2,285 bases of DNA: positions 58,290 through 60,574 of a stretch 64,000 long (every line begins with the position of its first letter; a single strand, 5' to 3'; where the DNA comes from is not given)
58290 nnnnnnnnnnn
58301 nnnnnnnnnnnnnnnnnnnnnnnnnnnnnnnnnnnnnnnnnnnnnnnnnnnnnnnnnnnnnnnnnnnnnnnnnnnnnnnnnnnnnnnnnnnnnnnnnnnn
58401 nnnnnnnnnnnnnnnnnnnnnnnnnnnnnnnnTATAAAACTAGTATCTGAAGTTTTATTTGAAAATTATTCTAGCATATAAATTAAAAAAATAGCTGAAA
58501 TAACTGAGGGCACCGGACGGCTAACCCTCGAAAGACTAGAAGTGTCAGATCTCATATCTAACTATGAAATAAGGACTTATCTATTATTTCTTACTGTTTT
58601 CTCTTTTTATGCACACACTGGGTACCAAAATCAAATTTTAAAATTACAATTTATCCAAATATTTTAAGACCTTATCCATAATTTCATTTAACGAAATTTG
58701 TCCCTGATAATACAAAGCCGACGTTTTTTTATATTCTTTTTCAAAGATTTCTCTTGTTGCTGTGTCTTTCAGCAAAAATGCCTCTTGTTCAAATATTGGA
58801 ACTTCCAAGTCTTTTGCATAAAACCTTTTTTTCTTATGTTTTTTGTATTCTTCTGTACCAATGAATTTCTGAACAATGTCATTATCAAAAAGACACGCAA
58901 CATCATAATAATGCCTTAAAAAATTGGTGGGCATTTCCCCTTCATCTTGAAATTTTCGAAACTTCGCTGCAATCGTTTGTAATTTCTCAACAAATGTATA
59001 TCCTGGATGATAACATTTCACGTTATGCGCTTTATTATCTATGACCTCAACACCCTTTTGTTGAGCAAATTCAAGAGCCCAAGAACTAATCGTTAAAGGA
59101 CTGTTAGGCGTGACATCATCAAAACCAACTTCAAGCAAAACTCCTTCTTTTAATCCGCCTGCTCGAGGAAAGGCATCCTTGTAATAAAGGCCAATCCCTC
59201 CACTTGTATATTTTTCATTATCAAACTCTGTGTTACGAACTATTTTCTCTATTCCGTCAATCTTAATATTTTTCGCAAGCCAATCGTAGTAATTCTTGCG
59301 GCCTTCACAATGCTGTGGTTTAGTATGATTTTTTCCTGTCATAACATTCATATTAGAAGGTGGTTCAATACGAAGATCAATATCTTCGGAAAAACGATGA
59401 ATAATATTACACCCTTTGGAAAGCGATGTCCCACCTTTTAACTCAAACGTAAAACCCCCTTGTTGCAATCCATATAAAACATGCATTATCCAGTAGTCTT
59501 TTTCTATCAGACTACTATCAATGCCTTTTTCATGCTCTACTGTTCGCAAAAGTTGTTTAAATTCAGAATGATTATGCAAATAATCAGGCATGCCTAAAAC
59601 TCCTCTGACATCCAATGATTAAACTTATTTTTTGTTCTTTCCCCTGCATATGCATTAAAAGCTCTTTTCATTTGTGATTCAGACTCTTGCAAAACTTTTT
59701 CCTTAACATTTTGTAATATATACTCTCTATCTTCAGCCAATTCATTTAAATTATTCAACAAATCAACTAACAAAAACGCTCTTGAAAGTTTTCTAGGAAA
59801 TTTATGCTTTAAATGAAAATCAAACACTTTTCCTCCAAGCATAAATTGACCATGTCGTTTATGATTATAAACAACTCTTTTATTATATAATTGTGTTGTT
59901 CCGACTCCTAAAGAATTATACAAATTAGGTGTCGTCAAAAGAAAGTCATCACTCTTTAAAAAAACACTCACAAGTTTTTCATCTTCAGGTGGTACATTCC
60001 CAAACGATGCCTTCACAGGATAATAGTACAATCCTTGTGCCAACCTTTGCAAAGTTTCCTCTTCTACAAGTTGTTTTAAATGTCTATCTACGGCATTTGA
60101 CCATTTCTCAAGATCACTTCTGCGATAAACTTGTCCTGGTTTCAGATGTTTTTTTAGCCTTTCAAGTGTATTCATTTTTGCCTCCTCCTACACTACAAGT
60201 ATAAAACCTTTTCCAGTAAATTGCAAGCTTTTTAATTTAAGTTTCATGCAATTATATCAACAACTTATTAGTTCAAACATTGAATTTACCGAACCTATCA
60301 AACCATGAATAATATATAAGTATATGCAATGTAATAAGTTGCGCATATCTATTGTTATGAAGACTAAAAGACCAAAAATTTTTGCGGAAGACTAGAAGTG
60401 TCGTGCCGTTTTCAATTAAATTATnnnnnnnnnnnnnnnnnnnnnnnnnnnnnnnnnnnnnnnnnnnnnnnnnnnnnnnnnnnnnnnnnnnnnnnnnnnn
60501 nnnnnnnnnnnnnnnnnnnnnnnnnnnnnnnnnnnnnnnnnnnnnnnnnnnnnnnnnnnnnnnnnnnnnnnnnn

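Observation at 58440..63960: Cassette-like accessory tail punctuated by a MITE-like element and solo copies of its terminal repeat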

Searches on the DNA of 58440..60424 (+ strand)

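Call 28: search_dna_similar(query=window:58529-58574:+, collection=plasmids, mode=distant, max_evalue=10)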
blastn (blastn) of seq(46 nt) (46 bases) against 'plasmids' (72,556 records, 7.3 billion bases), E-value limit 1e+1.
Records with a match: 2; places in all: 2; records where one place covers at least 80% of the query: 0.
Best place of each record, by identity: 95-99% 1; 80-90% 1.
By first word of the organism name: Vibrio 1; Macrococcoides 1.
By predicted mobility (MOB-suite, as given by PLSDB): non-mobilizable 2.
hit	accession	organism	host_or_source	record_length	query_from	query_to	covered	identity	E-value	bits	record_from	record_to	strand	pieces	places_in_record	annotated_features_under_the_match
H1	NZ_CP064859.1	Vibrio europaeus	shellfish hatchery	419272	11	38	61%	85.7%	9e+0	34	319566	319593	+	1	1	LacI family DNA-binding transcriptional regulator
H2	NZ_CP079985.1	Macrococcoides bohemicum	pig,pure culture,nasal swab sample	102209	24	44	46%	95.2%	9e+0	35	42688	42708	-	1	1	none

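Call 82: search_dna_similar(query=window:58440-60424:+, collection=plasmids, mode=distant, max_evalue=0.00001, max_rows=8)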
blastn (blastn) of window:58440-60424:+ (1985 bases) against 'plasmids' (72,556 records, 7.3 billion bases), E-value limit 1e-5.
Records with a match: 15; places in all: 16; records where one place covers at least 80% of the query: 0.
Best place of each record, by identity: 60-80% 15.
By first word of the organism name: Rhizobium 6; Agrobacterium 2; Candidatus 1; Rhizosphaericola 1; Methylovirgula 1; Rhizorhabdus 1; Sphingopyxis 1; Legionella 1; Methylomonas 1.
By predicted mobility (MOB-suite, as given by PLSDB): conjugative 7; non-mobilizable 5; mobilizable 3.
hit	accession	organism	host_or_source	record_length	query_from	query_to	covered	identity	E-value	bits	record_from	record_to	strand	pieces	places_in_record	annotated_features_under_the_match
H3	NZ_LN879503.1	Candidatus Protochlamydia naegleriophila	Naegleria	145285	745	1709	49%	64.1%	6e-26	128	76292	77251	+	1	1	hypothetical protein (x2) | nucleotidyl transferase AbiEii/AbiGii toxin family protein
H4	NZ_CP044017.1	Rhizosphaericola mali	whole organism,rhizosphere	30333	530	1070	27%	65.2%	7e-19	104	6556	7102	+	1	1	nucleotidyl transferase AbiEii/AbiGii toxin family protein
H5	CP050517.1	Rhizobium leguminosarum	Trifolium repens,cell culture,root ...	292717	742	1071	17%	65.8%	2e-13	87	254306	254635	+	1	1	nucleotidyl transferase AbiEii/AbiGii toxin family protein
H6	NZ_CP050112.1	Rhizobium leguminosarum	Trifolium repens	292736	742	1071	17%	65.8%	2e-13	87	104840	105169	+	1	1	nucleotidyl transferase AbiEii/AbiGii toxin family protein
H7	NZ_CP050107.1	Rhizobium leguminosarum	Trifolium repens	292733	742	1071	17%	65.8%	2e-13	87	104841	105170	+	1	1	nucleotidyl transferase AbiEii/AbiGii toxin family protein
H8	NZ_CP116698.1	Agrobacterium tumefaciens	Clematis,cell culture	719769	776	1071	15%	66.6%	5e-14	89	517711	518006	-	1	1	nucleotidyl transferase AbiEii/AbiGii toxin family protein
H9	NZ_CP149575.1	Methylovirgula sp. 4M-Z18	-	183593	920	1150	12%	69.0%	5e-14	88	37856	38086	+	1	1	nucleotidyl transferase AbiEii/AbiGii toxin family protein | hypothetical protein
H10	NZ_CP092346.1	Rhizobium gallicum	Phaseolus vulgaris,Cell culture,nodule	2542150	905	1065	8%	71.6%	3e-11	79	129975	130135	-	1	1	none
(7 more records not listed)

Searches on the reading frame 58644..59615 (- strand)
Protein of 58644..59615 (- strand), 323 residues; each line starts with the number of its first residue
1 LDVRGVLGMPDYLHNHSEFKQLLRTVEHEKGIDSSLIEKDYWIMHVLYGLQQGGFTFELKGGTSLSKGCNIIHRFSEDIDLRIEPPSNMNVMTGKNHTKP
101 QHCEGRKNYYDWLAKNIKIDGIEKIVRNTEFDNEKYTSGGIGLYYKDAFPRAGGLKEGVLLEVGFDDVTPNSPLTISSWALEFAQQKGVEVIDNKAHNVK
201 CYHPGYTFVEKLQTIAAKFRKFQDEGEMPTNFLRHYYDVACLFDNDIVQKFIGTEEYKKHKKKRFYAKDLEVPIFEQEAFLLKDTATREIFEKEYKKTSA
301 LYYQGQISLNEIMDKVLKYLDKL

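Call 9: search_protein_families(library=pfam, proteins=[window:58644-59615:-], max_evalue=0.01)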
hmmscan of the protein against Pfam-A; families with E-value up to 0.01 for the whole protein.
window:58644-59615:- (323 aa): 1 family
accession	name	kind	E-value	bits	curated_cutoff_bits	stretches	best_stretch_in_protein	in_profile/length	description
PF08843.17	AbiEii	-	1.4e-22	81.2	22.5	1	56-298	14-219/238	Nucleotidyl transferase AbiEii toxin, Type IV TA system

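Call 68: search_protein_families(library=padloc, proteins=[window:58644-59615:-], max_evalue=0.001)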
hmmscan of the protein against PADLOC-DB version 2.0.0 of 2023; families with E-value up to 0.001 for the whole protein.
window:58644-59615:- (323 aa): 16 families
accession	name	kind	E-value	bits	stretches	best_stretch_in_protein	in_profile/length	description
PDLC02289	AbiEii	-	1.2e-69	233.1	1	9-318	3-295/309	AbiEii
PDLC02292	AbiEii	-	3.1e-37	126.9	1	13-318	3-278/283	AbiEii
PDLC02297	AbiEii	-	1e-29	101.9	1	19-296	4-276/307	AbiEii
PDLC02315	AbiEii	-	4.1e-21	73.6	2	15-84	12-87/352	AbiEii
PDLC02316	AbiEii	-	6e-20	69.9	1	15-256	6-235/314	AbiEii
PDLC02322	AbiEii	-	1.8e-17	61.8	1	19-316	12-315/324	AbiEii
PDLC02302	AbiEii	-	2.4e-17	61.3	1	26-246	15-226/313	AbiEii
PDLC02304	AbiEii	-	7.4e-15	53.6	1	23-86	7-72/260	AbiEii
PDLC02299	AbiEii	-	1.4e-10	39.1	1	16-92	5-81/344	AbiEii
PDLC02288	AbiEii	-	9.9e-08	29.2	1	14-87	8-83/294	AbiEii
PDLC02323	AbiEii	-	1.7e-06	25.8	1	30-102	12-84/248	AbiEii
PDLC02303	AbiEii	-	8.8e-06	23.3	1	24-81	7-65/249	AbiEii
PDLC02317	AbiEii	-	1.5e-05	22.2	1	25-90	9-77/396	AbiEii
PDLC02307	AbiEii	-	4.1e-05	21.5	1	46-90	15-53/219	AbiEii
PDLC02326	AbiEii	-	0.00014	19.9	1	16-88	4-78/133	AbiEii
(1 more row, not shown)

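Call 83: search_dna_similar(query=window:58644-59615:-, collection=plasmids, mode=protein, max_evalue=1e-10, max_rows=8)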
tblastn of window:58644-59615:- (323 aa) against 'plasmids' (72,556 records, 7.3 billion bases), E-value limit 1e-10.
Records with a match: 39; places in all: 39; records where one place covers at least 80% of the query: 25.
Best place of each record, by identity: 60-80% 2; <60% 37.
By first word of the organism name: Rhizobium 15; Agrobacterium 8; Bradyrhizobium 8; Caulobacter 2; Methylovirgula 1; Rhizosphaericola 1; Sphingopyxis 1; Rhizorhabdus 1; Legionella 1; Candidatus 1.
By predicted mobility (MOB-suite, as given by PLSDB): conjugative 20; non-mobilizable 15; mobilizable 4.
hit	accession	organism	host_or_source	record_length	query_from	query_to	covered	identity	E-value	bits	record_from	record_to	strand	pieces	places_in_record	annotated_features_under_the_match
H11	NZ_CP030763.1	Rhizobium leguminosarum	Genomic DNA from Bacterial pure culture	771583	7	323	98%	57.1%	6e-101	332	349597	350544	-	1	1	nucleotidyl transferase AbiEii/AbiGii toxin family protein | DUF6088 family protein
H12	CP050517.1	Rhizobium leguminosarum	Trifolium repens,cell culture,root ...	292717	9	321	97%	57.6%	3e-100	330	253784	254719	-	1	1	nucleotidyl transferase AbiEii/AbiGii toxin family protein | hypothetical protein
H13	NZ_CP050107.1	Rhizobium leguminosarum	Trifolium repens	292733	9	321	97%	57.6%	3e-100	330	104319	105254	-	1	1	nucleotidyl transferase AbiEii/AbiGii toxin family protein | DUF6088 family protein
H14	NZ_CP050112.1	Rhizobium leguminosarum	Trifolium repens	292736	9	321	97%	57.6%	3e-100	330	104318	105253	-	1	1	nucleotidyl transferase AbiEii/AbiGii toxin family protein | DUF6088 family protein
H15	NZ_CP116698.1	Agrobacterium tumefaciens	Clematis,cell culture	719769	9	323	98%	56.3%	7e-99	326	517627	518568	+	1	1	nucleotidyl transferase AbiEii/AbiGii toxin family protein | DUF6088 family protein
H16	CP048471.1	Agrobacterium tumefaciens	walnut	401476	9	323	98%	56.0%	8e-98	323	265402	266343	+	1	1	nucleotidyl transferase AbiEii/AbiGii toxin family protein | hypothetical protein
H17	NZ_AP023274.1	Agrobacterium vitis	Vitis vinifera,grapevine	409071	7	323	98%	55.0%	4e-97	321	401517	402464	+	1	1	nucleotidyl transferase AbiEii/AbiGii toxin family protein | DUF6088 family protein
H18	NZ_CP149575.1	Methylovirgula sp. 4M-Z18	-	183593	10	323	97%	55.1%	1e-98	325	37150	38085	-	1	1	nucleotidyl transferase AbiEii/AbiGii toxin family protein | hypothetical protein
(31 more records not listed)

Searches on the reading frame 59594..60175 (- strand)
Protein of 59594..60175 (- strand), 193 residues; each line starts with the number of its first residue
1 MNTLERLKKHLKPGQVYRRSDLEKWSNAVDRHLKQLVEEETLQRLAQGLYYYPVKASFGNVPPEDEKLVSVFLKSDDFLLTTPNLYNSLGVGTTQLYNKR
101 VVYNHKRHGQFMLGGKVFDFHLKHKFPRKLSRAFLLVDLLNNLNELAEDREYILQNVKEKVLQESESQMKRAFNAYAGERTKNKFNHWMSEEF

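Call 9: search_protein_families(library=pfam, proteins=[window:59594-60175:-], max_evalue=0.01)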
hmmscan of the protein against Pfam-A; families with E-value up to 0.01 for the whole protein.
window:59594-60175:- (193 aa): 1 family
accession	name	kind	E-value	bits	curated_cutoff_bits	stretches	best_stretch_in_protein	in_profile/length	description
PF19570.5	DUF6088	-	4.1e-06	27.1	25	1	25-97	23-99/172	Family of unknown function (DUF6088)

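Call 68: search_protein_families(library=padloc, proteins=[window:59594-60175:-], max_evalue=0.001)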
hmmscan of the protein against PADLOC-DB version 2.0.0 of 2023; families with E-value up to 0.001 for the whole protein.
window:59594-60175:- (193 aa): 12 families
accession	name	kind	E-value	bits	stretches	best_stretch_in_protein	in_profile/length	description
PDLC02234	AbiEi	-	3.3e-83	276.1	1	1-190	1-190/191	AbiEi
PDLC02226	AbiEi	-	5.8e-19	66.7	1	9-176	12-182/202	AbiEi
PDLC02251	AbiEi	-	7.2e-13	46.5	1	13-166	22-175/230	AbiEi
PDLC02264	AbiEi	-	3e-10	38.4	1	15-107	24-115/205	AbiEi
PDLC02233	AbiEi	-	4.7e-08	30.9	1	5-166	10-177/214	AbiEi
PDLC02246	AbiEi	-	1.2e-07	29.5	1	15-71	24-80/230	AbiEi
PDLC02236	AbiEi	-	9.4e-07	26.7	1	26-183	28-196/207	AbiEi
PDLC02247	AbiEi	-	6.3e-06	24.2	1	25-101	42-118/215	AbiEi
PDLC02229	AbiEi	-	3.9e-05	22.2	1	6-51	6-55/131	AbiEi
PDLC02242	AbiEi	-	0.00019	19.2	1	12-53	13-54/207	AbiEi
PDLC02232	AbiEi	-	0.00022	19.1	1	14-57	18-65/177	AbiEi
PDLC02227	AbiEi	-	0.00066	17.3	0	3-54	6-56/233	AbiEi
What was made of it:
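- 59594..60175 (-): AbiEi antitoxin (DUF6088). calls 9, 68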
